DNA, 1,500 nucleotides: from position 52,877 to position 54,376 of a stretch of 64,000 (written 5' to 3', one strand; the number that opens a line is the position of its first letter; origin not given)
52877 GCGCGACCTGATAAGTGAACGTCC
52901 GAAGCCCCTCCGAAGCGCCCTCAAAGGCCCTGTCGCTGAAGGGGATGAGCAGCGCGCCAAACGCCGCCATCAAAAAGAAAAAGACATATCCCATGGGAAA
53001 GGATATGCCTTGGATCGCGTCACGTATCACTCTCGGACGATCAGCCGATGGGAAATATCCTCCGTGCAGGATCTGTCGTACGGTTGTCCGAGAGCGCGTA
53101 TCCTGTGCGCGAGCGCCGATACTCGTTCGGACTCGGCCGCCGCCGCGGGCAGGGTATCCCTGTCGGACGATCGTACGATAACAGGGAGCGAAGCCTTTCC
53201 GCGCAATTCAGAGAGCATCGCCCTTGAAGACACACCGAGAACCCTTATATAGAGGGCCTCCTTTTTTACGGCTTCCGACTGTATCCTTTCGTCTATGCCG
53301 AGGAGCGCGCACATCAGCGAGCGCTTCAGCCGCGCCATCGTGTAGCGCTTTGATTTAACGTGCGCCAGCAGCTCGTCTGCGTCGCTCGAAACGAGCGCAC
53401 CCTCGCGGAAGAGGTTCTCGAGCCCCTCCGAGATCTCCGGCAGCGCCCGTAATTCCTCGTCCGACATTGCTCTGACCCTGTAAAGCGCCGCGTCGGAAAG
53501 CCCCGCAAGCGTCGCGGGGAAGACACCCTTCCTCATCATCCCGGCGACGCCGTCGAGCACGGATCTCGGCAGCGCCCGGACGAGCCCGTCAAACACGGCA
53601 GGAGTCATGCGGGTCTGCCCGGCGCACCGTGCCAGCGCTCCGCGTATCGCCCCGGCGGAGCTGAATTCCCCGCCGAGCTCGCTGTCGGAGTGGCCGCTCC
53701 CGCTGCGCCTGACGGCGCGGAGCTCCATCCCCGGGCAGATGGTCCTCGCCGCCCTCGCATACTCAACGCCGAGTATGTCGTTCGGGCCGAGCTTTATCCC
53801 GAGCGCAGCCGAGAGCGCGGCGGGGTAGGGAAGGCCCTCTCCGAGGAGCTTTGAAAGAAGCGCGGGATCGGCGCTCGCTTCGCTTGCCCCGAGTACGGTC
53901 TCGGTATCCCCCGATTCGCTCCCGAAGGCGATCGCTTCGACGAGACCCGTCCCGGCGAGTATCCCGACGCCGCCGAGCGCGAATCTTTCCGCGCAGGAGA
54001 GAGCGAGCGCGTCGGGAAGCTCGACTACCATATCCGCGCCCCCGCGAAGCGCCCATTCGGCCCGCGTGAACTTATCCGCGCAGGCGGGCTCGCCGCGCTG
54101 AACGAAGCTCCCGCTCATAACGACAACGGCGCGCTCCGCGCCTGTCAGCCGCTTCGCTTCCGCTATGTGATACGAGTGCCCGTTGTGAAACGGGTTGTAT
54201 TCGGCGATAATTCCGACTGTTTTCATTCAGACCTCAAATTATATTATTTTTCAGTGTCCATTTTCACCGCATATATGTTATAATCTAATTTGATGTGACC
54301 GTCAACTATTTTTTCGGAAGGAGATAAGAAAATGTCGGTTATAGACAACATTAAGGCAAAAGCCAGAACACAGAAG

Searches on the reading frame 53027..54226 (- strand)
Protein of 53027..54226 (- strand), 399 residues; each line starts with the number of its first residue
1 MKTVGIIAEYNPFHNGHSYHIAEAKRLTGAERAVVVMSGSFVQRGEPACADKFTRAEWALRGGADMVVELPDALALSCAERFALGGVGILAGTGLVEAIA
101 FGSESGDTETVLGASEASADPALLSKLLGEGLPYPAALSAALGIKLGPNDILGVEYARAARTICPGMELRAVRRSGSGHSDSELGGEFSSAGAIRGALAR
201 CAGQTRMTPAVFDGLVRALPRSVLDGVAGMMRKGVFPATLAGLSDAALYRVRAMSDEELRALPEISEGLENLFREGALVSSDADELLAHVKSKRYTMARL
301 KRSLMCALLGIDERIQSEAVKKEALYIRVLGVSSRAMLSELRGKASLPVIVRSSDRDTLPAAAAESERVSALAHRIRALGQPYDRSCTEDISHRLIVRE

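Call 44: find_encoding_contigs(protein=window:53027-54226:-, flank=10000, max_places=1)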
Protein window:53027-54226:- (399 aa): 10 contigs read that carry it; 1 place shown.
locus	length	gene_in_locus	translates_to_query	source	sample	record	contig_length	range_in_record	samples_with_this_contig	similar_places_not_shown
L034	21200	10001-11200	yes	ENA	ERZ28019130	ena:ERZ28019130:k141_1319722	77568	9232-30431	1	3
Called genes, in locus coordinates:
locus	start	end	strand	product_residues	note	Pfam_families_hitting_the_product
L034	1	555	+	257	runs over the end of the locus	PF14808:TMEM164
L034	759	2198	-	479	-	-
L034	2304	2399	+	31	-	-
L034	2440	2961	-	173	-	PF14066:DUF4256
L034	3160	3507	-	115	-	-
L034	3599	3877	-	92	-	-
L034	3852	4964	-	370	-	PF01841:Transglut_core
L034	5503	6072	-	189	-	-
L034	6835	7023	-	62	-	PF01783:Ribosomal_L32p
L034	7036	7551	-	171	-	PF02620:YceD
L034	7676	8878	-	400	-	PF00871:Acetate_kinase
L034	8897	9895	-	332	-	PF01515:PTA_PTB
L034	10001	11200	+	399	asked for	PF05636:HIGH_NTase1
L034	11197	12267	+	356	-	-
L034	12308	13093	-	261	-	-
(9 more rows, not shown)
